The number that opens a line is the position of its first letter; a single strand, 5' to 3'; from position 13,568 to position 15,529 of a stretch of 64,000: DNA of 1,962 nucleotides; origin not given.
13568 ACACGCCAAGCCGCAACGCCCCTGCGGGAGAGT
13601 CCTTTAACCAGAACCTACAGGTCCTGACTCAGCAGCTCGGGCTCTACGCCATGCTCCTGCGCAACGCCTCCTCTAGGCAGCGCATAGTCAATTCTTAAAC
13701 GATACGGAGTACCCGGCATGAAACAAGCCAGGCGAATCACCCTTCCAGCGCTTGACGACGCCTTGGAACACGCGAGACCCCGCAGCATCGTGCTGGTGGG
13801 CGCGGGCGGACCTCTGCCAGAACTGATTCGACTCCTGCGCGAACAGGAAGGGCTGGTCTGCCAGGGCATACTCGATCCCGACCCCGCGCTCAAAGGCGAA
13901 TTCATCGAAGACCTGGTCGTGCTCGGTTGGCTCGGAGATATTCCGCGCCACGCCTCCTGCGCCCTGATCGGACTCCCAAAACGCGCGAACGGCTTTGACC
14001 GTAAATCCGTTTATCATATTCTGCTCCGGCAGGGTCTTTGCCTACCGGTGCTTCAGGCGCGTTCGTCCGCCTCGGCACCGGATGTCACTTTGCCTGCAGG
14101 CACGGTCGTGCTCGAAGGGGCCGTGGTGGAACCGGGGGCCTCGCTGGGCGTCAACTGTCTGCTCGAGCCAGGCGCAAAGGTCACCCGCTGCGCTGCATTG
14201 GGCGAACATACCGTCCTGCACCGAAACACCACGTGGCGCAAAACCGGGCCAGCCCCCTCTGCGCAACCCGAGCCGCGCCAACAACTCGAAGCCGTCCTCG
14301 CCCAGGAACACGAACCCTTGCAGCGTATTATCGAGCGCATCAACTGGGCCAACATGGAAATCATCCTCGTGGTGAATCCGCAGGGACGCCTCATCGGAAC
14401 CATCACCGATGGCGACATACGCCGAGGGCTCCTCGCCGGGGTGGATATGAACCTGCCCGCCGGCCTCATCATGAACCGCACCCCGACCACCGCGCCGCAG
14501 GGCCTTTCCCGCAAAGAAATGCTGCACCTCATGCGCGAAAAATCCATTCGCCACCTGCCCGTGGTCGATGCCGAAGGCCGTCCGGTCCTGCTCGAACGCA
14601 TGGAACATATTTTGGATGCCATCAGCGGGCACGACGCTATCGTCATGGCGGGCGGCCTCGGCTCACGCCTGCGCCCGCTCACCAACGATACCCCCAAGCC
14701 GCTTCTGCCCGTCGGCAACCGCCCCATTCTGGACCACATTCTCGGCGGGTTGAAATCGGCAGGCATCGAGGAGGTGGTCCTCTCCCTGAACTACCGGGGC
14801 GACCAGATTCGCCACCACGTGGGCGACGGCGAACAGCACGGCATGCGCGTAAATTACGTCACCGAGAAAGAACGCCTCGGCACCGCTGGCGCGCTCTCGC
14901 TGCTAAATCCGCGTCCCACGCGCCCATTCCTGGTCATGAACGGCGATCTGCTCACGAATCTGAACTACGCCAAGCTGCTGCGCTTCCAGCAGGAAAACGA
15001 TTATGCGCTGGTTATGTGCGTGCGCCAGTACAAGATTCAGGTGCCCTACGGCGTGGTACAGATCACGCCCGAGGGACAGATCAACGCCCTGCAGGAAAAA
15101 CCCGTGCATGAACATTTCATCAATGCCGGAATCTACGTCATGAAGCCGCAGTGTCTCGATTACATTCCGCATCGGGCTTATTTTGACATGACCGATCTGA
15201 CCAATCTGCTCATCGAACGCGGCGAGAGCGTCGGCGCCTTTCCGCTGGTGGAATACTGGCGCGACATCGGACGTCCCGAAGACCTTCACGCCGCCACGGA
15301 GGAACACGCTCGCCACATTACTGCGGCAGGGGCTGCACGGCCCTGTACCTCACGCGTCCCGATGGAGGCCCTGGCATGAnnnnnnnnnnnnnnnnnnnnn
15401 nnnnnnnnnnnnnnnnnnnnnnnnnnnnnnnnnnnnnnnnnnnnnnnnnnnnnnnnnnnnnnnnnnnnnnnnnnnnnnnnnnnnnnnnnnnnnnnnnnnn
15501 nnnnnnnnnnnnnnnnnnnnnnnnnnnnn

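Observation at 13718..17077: Compact flagellin-glycosylation-like module directly downstream of flgK, featuring an unusual tri-domain fusion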

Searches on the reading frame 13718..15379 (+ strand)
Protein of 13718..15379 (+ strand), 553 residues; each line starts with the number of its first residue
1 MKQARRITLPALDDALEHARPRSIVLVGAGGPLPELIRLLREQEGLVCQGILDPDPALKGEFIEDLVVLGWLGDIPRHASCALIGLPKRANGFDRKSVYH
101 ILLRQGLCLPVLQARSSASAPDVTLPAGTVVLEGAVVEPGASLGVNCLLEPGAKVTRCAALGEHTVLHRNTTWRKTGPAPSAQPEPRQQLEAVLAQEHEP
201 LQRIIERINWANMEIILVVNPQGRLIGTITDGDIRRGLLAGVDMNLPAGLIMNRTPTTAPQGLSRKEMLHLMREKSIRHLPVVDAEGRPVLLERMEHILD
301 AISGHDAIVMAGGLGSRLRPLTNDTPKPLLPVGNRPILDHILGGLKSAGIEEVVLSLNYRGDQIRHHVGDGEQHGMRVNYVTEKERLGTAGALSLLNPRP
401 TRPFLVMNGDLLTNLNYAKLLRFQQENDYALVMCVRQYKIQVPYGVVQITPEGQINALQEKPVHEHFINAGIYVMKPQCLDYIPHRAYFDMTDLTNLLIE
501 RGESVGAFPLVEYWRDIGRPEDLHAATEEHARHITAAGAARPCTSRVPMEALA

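Call 3: search_protein_families(library=pfam, proteins=[window:13718-15379:+], max_evalue=0.01)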
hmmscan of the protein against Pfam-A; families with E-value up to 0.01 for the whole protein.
window:13718-15379:+ (553 aa): 3 families
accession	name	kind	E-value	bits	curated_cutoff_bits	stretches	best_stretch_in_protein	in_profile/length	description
PF00483.29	NTP_transferase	-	3e-42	145.3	21.2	1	307-530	2-242/245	Nucleotidyl transferase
PF00571.33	CBS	-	1.8e-12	47.8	24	2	251-290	4-43/57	CBS domain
PF12804.13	NTP_transf_3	-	2e-12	48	27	1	307-444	1-131/160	MobA-like NTP transferase domain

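Call 4: search_protein_families(library=ncbifam, proteins=[window:13718-15379:+], max_evalue=0.01)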
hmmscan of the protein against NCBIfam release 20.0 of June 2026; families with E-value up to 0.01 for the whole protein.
window:13718-15379:+ (553 aa): 42 families (the best 25 are shown)
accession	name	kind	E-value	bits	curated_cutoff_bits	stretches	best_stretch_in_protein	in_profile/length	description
NF052502.1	man1P_GTase_Rv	exception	2.7e-50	171.2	440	1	306-536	2-236/352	mannose-1-phosphate guanylyltransferase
TIGR03992.1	Arch_glmU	subfamily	7.8e-49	166.6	292.1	1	306-533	2-230/393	bifunctional sugar-1-phosphate nucleotidylyltransferase/acetyltransferase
NF045761.1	NAMPUrTaseMurU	equivalog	8e-36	124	250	1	307-527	3-224/226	N-acetylmuramate alpha-1-phosphate uridylyltransferase MurU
NF041313.1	UDPGP_AglF_Halo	equivalog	5e-35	121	400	1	306-527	2-231/234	UTP--glucose-1-phosphate uridylyltransferase AglF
TIGR01208.1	rmlA_long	equivalog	1.7e-34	119.3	320.25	1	307-528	2-232/353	glucose-1-phosphate thymidylyltransferase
NF049965.1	GlMnHpPGnyltfHddC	equivalog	1e-31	110.3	300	1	306-526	2-217/221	D-glycero-D-manno-heptose 1-phosphate guanosyltransferase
NF041173.1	Sug_nt_acttase_Thmprot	equivalog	4.2e-23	82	600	1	307-525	3-222/405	bifunctional sugar-1-phosphate nucleotidylyltransferase/acetyltransferase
TIGR02623.1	G1P_cyt_trans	equivalog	3.2e-19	69.4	300.25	2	307-368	3-64/255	glucose-1-phosphate cytidylyltransferase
TIGR02091.1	glgC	equivalog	1.6e-17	63.6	424.9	1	307-519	3-248/364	glucose-1-phosphate adenylyltransferase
NF003670.0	PRK05293.1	equivalog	1.2e-16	60.7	470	1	307-528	7-256/382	glucose-1-phosphate adenylyltransferase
TIGR01207.1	rmlA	equivalog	2.1e-16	59.9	360.65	1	307-527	2-233/286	glucose-1-phosphate thymidylyltransferase RfbA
NF045697.1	MurNAcPUrMurU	equivalog_domain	2.4e-15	56.6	370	1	308-524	1-222/229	N-acetylmuramate alpha-1-phosphate uridylyltransferase MurU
TIGR03570.1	NeuD_NnaD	subfamily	1e-13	51.4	160.8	1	24-169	2-146/202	NeuD/PglB/VioB family sugar acetyltransferase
TIGR01173.1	glmU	equivalog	1.3e-12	47.3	366.85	1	307-480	3-177/452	bifunctional UDP-N-acetylglucosamine diphosphorylase/glucosamine-1-phosphate N-acetyltransferase GlmU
NF001947.0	PRK00725.1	subfamily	3.4e-12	45.9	470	1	307-468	19-199/426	glucose-1-phosphate adenylyltransferase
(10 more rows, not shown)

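Call 6: find_homologous_proteins(query=window:13718-15379:+, max_evalue=0.00001)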
Query window:13718-15379:+ (553 aa): 7476 proteins with E <= 0.00001 among 8000 candidates; the best 120 are listed.
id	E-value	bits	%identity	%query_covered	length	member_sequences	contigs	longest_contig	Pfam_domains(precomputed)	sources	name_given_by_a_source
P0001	0.0e+0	1253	100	100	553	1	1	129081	PF00483.30,PF00571.34,PF12804.14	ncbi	-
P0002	0.0e+0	1116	89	100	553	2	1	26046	PF00483.30,PF00571.34,PF12804.14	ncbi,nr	ncbi:MAG: sugar phosphate nucleotidyltransferase [Kiritimatiellae bacterium]|nr:sugar phosphate nucl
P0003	0.0e+0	1012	83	98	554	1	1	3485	PF00483.30,PF00571.34,PF12804.14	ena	-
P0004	9.0e-288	974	80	100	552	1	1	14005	PF00483.30,PF00571.34,PF12804.14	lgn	-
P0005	7.8e-284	961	78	100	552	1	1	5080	PF00483.30,PF00571.34,PF12804.14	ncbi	-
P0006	3.6e-263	892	74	100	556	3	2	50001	PF00483.30,PF00571.34,PF12804.14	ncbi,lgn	-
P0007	7.5e-241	819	70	92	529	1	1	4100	PF00483.30,PF00571.34,PF12804.14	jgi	-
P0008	9.4e-232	789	67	96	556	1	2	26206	PF00483.30,PF00571.34,PF12804.14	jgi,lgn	jgi:dTDP-glucose pyrophosphorylase/CBS domain-containing protein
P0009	1.5e-207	709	64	92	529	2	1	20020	PF00483.30,PF00571.34,PF12804.14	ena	-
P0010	2.1e-198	679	60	92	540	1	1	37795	PF00483.30,PF00571.34,PF12804.14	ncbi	-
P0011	2.7e-195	668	58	94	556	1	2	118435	PF00483.30,PF00571.34,PF12804.14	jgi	jgi:NDP-sugar pyrophosphorylase family protein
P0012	3.1e-194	665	57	96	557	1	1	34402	PF00483.30,PF00571.34,PF12804.14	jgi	jgi:dTDP-glucose pyrophosphorylase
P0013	5.5e-190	651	56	94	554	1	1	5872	PF00483.30,PF00571.34,PF12804.14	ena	-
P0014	9.4e-189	647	57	96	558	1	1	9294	PF00483.30,PF00571.34,PF12804.14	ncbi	ncbi:MAG: sugar phosphate nucleotidyltransferase [Lentisphaerota bacterium]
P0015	9.0e-188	643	57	96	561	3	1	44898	PF00483.30,PF00132.31,PF00571.34,PF12804.14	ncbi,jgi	-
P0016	6.4e-187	641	55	98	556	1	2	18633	PF00483.30,PF00571.34,PF12804.14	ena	-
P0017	3.0e-185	635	55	96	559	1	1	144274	PF00483.30,PF17836.8,PF00571.34,PF12804.14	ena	-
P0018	2.0e-184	632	58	93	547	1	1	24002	PF00483.30,PF00132.31,PF00571.34,PF12804.14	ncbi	-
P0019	1.3e-183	630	54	98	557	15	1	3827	PF00483.30,PF00571.34,PF12804.14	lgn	-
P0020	1.6e-183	629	56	96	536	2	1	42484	PF00483.30,PF00571.34,PF12804.14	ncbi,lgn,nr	ncbi:MAG: CBS domain-containing protein [Spartobacteria bacterium]|nr:CBS domain-containing protein 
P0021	1.9e-183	629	54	98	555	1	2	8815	PF00483.30,PF00571.34,PF12804.14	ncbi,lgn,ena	-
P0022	4.0e-183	628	54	98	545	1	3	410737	PF00483.30,PF00571.34,PF12804.14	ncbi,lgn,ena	-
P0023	7.2e-182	624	54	96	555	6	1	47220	PF00483.30,PF00571.34,PF12804.14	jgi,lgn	jgi:dTDP-glucose pyrophosphorylase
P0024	1.2e-178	613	55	92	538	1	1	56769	PF00483.30,PF00132.31,PF00571.34,PF12804.14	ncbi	-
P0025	1.4e-177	610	54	91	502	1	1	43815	PF00483.30,PF00571.34,PF12804.14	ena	-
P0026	1.6e-177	610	51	97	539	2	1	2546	PF00483.30,PF00571.34,PF12804.14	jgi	-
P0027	3.1e-176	605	53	96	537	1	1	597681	PF00483.30,PF00132.31,PF00571.34,PF12804.14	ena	-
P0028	3.6e-176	605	53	95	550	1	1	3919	PF00483.30,PF00132.31,PF00571.34,PF12804.14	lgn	-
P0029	4.8e-176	605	55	92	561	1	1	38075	PF00483.30,PF00571.34,PF12804.14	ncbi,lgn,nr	ncbi:MAG: CBS domain-containing protein [Spartobacteria bacterium]|nr:CBS domain-containing protein 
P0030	1.1e-174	600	52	94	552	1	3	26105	PF00483.30,PF00571.34,PF12804.14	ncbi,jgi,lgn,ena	jgi:NDP-sugar pyrophosphorylase family protein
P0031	1.5e-174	600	56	92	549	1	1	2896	PF00483.30,PF00571.34,PF12804.14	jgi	jgi:dTDP-glucose pyrophosphorylase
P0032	3.0e-174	599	54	92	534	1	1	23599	PF00483.30,PF00571.34,PF12804.14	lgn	-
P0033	4.8e-174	598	53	90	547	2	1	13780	PF00483.30,PF00571.34,PF12804.14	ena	-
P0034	5.7e-173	595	52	93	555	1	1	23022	PF00483.30,PF00571.34,PF12804.14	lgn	-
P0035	5.4e-172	591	53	95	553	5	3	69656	PF00483.30,PF00132.31,PF00571.34,PF12804.14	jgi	jgi:NDP-sugar pyrophosphorylase family protein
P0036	5.8e-172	591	51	95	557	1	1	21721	PF00483.30,PF00571.34,PF12804.14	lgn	-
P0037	1.9e-171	590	53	96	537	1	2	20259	PF00483.30,PF00132.31,PF00571.34,PF12804.14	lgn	-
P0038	3.9e-171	589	51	92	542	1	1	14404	PF00483.30,PF00571.34,PF12804.14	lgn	-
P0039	1.2e-170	587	54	96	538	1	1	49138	PF00483.30,PF00571.34,PF12804.14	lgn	-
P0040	3.4e-170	585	53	96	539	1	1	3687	PF00483.30,PF00132.31,PF00571.34,PF12804.14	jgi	jgi:NDP-sugar pyrophosphorylase family protein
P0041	7.7e-170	584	52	98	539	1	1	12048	PF00483.30,PF00132.31,PF00571.34,PF12804.14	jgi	jgi:NDP-sugar pyrophosphorylase family protein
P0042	1.1e-169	584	52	94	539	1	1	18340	PF00483.30,PF00571.34,PF12804.14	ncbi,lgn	-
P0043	3.4e-169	582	52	96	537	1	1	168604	PF00483.30,PF13727.13,PF00132.31,PF00571.34,PF12804.14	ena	-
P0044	3.4e-168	579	53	93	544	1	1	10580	PF00483.30,PF00571.34,PF12804.14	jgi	jgi:NDP-sugar pyrophosphorylase family protein/predicted transcriptional regulator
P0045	1.2e-167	577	54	92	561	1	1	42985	PF00483.30,PF00571.34,PF12804.14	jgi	-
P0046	2.7e-167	576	54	92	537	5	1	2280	PF00483.30,PF00571.34,PF12804.14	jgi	-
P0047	3.2e-167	576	50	98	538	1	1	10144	PF00483.30,PF00571.34,PF12804.14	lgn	-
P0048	5.3e-167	575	52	93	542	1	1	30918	PF00483.30,PF00132.31,PF00571.34,PF12804.14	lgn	-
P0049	7.4e-167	574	53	92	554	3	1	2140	PF00483.30,PF00571.34,PF12804.14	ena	-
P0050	7.8e-167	574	50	94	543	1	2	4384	PF00483.30,PF00571.34,PF12804.14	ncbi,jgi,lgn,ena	-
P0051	9.8e-167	574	51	92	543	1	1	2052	PF00483.30,PF00571.34,PF12804.14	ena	-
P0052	1.0e-166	574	50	93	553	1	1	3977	PF00483.30,PF00571.34,PF12804.14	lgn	-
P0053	1.4e-166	573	49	94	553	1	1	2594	PF00483.30,PF00571.34,PF12804.14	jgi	jgi:NDP-sugar pyrophosphorylase family protein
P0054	1.7e-166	573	55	87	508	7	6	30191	PF00483.30,PF00132.31,PF00571.34,PF12804.14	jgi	-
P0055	1.9e-166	573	52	96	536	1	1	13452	PF00483.30,PF00132.31,PF00571.34,PF12804.14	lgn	-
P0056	2.1e-166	573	52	92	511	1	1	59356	PF00483.30,PF14602.13,PF00132.31,PF00571.34,PF12804.14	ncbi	-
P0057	7.2e-165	568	51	96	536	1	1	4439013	PF00483.30,PF00571.34,PF12804.14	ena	-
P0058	1.4e-164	567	51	92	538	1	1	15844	PF00483.30,PF00132.31,PF00571.34,PF12804.14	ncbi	-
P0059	4.4e-164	565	51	96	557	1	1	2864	PF00483.30,PF00571.34,PF12804.14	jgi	jgi:NDP-sugar pyrophosphorylase family protein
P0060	7.7e-164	564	50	96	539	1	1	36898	PF00483.30,PF00571.34,PF12804.14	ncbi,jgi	-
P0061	1.3e-163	564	50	96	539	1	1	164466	PF00483.30,PF00571.34,PF12804.14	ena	-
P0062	1.7e-163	563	50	96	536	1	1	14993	PF00483.30,PF00571.34,PF12804.14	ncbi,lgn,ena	-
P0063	4.8e-163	562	51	94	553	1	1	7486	PF00483.30,PF00571.34,PF12804.14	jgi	jgi:NDP-sugar pyrophosphorylase family protein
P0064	5.5e-163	562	49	96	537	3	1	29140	PF00483.30,PF00132.31,PF00571.34,PF12804.14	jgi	jgi:NDP-sugar pyrophosphorylase family protein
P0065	5.0e-162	558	50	93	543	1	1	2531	PF00483.30,PF00571.34,PF12804.14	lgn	-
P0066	6.4e-162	558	50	97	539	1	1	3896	PF00483.30,PF14602.13,PF00132.31,PF00571.34,PF12804.14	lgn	-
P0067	2.5e-161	556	51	92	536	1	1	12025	PF00483.30,PF00571.34,PF12804.14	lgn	-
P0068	6.4e-160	552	50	99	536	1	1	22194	PF00483.30,PF00132.31,PF00571.34,PF12804.14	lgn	-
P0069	1.4e-159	550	49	92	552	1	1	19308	PF00483.30,PF00571.34,PF12804.14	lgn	-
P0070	1.6e-159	550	49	94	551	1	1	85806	PF00483.30,PF00571.34,PF12804.14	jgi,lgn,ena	-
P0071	9.7e-159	548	50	92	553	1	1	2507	PF00483.30,PF00132.31,PF00571.34,PF12804.14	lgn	-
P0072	7.9e-158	545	50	91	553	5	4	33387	PF00483.30,PF00571.34,PF12804.14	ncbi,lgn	-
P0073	1.4e-155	537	49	92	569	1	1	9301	PF00483.30,PF00571.34,PF12804.14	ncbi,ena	-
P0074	1.5e-154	534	47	98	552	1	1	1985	PF00483.30,PF00571.34,PF12804.14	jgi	jgi:NDP-sugar pyrophosphorylase family protein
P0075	5.9e-153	529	48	92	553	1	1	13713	PF00483.30,PF00132.31,PF00571.34,PF12804.14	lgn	-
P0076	9.3e-146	505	62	66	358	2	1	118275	PF00483.30,PF00571.34,PF12804.14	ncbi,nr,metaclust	ncbi:MAG: hypothetical protein A2X46_12560 [Lentisphaerae bacterium GWF2_57_35]|nr:MAG: hypothetical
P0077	4.5e-145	503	46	92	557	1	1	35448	PF00483.30,PF00571.34,PF12804.14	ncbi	-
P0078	8.2e-144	498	45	92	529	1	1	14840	PF00483.30,PF00571.34,PF12804.14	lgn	-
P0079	1.0e-132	462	59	63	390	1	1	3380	PF00483.30,PF00571.34,PF12804.14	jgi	jgi:dTDP-glucose pyrophosphorylase/predicted transcriptional regulator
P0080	1.0e-131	458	56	66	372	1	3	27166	PF00483.30,PF00571.34,PF12804.14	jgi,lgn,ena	-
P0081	1.4e-131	458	55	68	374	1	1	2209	PF00483.30,PF00571.34,PF12804.14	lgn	-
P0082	4.9e-129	450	55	67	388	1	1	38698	PF00483.30,PF00571.34,PF12804.14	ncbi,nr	ncbi:MAG: nucleotidyltransferase family protein [Kiritimatiellae bacterium]|nr:nucleotidyltransferas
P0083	1.8e-128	448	53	70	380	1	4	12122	PF00483.30,PF00571.34,PF12804.14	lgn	-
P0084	3.0e-127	444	55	66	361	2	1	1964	PF00483.30,PF00571.34,PF12804.14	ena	-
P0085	4.1e-126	440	54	67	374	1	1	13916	PF00483.30,PF00571.34,PF12804.14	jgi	jgi:dTDP-glucose pyrophosphorylase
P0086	2.6e-125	437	55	63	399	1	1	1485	PF00483.30,PF00571.34,PF12804.14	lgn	-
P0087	7.5e-125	436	43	92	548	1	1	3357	PF00483.30,PF00571.34,PF12804.14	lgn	-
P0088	1.2e-123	432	55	63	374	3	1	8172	PF00483.30,PF00571.34,PF12804.14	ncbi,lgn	-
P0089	7.6e-123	429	54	62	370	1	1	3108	PF00483.30,PF00571.34,PF12804.14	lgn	-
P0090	3.2e-120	420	53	66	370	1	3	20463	PF00483.30,PF00571.34,PF12804.14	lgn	-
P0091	4.8e-120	420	53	66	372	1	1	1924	PF00483.30,PF00571.34,PF12804.14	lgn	-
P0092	4.4e-119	417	52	64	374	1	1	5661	PF00483.30,PF00571.34,PF12804.14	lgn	-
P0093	5.0e-119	417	50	68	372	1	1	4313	PF00483.30,PF00571.34,PF12804.14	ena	-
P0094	1.2e-112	395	50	62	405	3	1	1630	PF00483.30,PF00571.34,PF12804.14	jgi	jgi:dTDP-glucose pyrophosphorylase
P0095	2.2e-99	352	48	62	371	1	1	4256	PF00483.30,PF00571.34,PF12804.14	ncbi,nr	ncbi:MAG: CBS domain-containing protein [Lentisphaeraceae bacterium]|nr:CBS domain-containing protei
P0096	3.0e-98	348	47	62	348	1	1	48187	PF00483.30,PF00571.34,PF12804.14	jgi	jgi:dTDP-glucose pyrophosphorylase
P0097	9.3e-98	346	47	63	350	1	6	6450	PF00483.30,PF00571.34,PF12804.14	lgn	-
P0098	1.4e-97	346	49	58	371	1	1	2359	PF00483.30,PF00571.34,PF12804.14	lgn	-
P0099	1.7e-97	345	47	60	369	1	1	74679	PF00483.30,PF00571.34,PF12804.14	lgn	-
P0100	1.8e-97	345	43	62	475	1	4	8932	PF00483.30,PF00571.34,PF12804.14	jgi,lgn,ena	-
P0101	1.8e-97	345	47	61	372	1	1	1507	PF00483.30,PF00571.34,PF12804.14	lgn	-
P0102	5.7e-97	344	49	59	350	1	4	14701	PF00483.30,PF00571.34,PF12804.14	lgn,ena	-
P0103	1.2e-96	343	46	62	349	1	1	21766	PF00483.30,PF00571.34,PF12804.14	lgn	-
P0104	1.6e-96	342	46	62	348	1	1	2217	PF00483.30,PF00571.34,PF12804.14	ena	-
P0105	2.0e-96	342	49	60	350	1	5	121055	PF00483.30,PF00571.34,PF12804.14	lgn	-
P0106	3.7e-96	341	47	61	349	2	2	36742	PF00483.30,PF00571.34,PF12804.14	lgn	-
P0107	5.6e-96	340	48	58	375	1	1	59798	PF00483.30,PF00571.34,PF12804.14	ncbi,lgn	-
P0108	6.0e-96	340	48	60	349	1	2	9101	PF00483.30,PF00571.34,PF12804.14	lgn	-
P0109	6.3e-96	340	49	59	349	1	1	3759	PF00483.30,PF00571.34,PF12804.14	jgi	jgi:dTDP-glucose pyrophosphorylase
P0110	1.2e-95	339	48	62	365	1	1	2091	PF00483.30,PF00571.34,PF12804.14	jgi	jgi:dTDP-glucose pyrophosphorylase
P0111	1.4e-95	339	48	60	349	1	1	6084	PF00483.30,PF00571.34,PF12804.14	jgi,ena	-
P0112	1.5e-95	339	49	60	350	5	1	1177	PF00483.30,PF00571.34,PF12804.14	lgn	-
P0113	1.5e-95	339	47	60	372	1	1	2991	PF00483.30,PF00571.34,PF12804.14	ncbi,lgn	-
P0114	2.0e-95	339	50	59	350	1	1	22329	PF00483.30,PF00571.34,PF12804.14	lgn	-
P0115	2.3e-95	338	46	62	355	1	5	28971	PF00483.30,PF00571.34,PF12804.14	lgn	-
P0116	2.6e-95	338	47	61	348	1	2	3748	PF00483.30,PF00571.34,PF12804.14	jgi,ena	-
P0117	3.5e-95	338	45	62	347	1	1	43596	PF00483.30,PF00571.34,PF12804.14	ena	-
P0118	5.1e-95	337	48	59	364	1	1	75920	PF00483.30,PF00571.34,PF12804.14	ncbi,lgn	-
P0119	6.9e-95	337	47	61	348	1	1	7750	PF00483.30,PF00571.34,PF12804.14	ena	-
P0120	7.7e-95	337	46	63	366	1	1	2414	PF00483.30,PF00571.34,PF12804.14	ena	-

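Call 8: find_encoding_contigs(protein=P0001, flank=10000, max_places=3)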
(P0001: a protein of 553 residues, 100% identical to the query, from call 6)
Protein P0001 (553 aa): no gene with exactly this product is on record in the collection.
